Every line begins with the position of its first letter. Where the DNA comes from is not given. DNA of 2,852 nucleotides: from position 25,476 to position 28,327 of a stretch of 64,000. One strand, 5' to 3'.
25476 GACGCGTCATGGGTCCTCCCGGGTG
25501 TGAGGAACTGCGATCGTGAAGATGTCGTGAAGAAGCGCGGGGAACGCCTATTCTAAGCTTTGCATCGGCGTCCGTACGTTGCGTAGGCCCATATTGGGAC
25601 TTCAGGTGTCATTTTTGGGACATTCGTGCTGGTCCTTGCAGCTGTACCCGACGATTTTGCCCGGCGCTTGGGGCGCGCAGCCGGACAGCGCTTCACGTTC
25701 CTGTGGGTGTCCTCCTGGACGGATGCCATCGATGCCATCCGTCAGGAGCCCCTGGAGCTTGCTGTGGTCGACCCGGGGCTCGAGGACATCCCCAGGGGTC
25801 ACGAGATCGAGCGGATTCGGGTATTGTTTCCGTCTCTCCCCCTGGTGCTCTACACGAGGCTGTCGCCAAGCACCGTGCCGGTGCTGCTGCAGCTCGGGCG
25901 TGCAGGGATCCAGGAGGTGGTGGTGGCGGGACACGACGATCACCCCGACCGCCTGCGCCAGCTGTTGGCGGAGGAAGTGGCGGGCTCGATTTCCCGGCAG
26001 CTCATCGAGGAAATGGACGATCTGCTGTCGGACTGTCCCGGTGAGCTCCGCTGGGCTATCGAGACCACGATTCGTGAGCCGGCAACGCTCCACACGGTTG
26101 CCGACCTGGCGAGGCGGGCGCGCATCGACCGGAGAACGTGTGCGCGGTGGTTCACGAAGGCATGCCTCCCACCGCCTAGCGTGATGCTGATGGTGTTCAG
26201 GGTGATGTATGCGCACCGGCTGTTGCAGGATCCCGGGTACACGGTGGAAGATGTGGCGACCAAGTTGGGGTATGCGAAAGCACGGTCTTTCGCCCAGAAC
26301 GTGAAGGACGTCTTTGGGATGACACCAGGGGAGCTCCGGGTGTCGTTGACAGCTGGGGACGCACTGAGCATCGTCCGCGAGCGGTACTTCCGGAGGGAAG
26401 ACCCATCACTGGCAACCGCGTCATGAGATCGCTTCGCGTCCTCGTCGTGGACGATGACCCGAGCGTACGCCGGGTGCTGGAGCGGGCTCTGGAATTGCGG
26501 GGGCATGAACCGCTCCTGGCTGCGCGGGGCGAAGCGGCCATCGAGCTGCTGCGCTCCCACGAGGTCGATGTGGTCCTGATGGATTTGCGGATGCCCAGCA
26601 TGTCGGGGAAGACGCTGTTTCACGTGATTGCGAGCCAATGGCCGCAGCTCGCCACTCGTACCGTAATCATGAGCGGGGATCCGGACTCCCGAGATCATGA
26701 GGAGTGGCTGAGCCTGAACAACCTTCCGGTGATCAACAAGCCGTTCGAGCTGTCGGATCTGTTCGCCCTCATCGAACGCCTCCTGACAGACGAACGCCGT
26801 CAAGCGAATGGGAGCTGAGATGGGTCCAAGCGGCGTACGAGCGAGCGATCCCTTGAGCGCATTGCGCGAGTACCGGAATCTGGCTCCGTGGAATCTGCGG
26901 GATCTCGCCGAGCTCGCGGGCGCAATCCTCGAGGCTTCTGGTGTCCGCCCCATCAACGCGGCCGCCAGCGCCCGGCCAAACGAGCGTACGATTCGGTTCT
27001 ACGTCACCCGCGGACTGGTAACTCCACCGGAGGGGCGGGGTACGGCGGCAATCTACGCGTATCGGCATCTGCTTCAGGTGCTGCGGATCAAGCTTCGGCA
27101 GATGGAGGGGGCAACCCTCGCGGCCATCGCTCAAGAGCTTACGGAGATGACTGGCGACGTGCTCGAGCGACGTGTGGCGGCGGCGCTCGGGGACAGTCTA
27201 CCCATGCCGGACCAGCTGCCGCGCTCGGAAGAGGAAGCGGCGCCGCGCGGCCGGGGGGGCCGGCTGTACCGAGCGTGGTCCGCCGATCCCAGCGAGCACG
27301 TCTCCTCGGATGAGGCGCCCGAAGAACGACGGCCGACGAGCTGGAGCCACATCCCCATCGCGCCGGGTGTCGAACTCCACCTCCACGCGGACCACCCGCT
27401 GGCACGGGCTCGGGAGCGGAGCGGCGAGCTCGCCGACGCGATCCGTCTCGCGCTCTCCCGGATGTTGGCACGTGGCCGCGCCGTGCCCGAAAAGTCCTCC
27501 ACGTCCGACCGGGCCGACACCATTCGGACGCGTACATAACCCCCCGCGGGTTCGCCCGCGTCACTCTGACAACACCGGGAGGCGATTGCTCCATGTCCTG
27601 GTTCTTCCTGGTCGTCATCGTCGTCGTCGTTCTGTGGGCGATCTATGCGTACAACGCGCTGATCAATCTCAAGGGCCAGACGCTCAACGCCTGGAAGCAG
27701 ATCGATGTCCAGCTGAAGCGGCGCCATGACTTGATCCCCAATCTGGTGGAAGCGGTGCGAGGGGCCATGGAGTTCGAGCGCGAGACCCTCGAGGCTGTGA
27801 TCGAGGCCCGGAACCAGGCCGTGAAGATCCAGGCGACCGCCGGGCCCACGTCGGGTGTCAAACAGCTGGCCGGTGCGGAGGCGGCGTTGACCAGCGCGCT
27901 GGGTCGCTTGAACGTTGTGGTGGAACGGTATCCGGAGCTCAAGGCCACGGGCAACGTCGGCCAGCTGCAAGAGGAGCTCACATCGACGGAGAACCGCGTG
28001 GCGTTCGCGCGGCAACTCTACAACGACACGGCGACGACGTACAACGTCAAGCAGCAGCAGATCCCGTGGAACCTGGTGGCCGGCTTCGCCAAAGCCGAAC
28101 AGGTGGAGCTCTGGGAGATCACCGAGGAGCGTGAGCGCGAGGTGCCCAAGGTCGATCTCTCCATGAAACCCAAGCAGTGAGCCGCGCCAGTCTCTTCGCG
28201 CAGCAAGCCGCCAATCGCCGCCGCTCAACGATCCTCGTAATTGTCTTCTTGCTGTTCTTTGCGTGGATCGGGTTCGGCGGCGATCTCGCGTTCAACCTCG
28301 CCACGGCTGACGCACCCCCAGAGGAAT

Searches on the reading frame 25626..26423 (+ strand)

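Call 27: search_protein_families(library=pfam, proteins=[window:25626-26423:+], max_evalue=0.0001)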
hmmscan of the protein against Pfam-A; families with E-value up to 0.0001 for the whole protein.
window:25626-26423:+ (266 aa): 1 family
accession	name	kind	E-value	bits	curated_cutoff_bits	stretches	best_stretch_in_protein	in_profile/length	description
PF12833.13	HTH_18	-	2.9e-15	56.8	33.6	1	161-238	1-78/80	Helix-turn-helix domain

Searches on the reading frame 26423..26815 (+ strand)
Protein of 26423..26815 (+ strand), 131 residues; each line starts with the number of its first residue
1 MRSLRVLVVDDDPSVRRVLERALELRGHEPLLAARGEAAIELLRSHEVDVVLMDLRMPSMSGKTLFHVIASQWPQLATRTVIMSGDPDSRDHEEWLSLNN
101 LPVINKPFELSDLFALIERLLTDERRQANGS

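Call 28: search_protein_families(library=pfam, proteins=[window:26423-26815:+], max_evalue=0.0001)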
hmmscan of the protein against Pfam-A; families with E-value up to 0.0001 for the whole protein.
window:26423-26815:+ (131 aa): 1 family
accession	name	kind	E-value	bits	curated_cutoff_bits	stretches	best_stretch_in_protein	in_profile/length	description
PF00072.30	Response_reg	-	2.1e-21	76.6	30.2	1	6-117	1-110/111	Response regulator receiver domain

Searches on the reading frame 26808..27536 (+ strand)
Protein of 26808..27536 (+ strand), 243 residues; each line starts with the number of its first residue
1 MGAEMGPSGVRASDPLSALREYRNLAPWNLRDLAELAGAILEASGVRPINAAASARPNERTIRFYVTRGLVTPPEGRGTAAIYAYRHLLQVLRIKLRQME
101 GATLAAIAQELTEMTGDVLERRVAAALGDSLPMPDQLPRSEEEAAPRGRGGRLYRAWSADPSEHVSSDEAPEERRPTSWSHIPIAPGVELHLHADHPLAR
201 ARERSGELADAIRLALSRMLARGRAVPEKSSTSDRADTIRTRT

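Call 28: search_protein_families(library=pfam, proteins=[window:26808-27536:+], max_evalue=0.0001)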
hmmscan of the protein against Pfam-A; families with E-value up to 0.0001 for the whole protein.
window:26808-27536:+ (243 aa): 1 family
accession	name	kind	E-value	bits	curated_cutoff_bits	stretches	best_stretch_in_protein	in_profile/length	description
PF13411.12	MerR_1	-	7e-08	32.9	21.6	1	55-111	10-66/69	MerR HTH family regulatory protein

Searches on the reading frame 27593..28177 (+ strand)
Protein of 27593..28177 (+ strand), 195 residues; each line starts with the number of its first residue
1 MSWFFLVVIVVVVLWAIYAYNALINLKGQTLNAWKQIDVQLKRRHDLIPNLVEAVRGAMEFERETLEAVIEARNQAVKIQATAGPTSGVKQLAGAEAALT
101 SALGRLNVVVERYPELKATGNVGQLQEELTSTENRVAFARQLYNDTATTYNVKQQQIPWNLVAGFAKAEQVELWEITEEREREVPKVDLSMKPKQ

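Call 28: search_protein_families(library=pfam, proteins=[window:27593-28177:+], max_evalue=0.0001)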
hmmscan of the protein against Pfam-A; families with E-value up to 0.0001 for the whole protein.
window:27593-28177:+ (195 aa): 1 family
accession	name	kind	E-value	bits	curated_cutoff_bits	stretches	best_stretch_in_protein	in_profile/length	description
PF04011.17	LemA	-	3.7e-52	176.6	26.2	1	33-188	1-148/149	LemA family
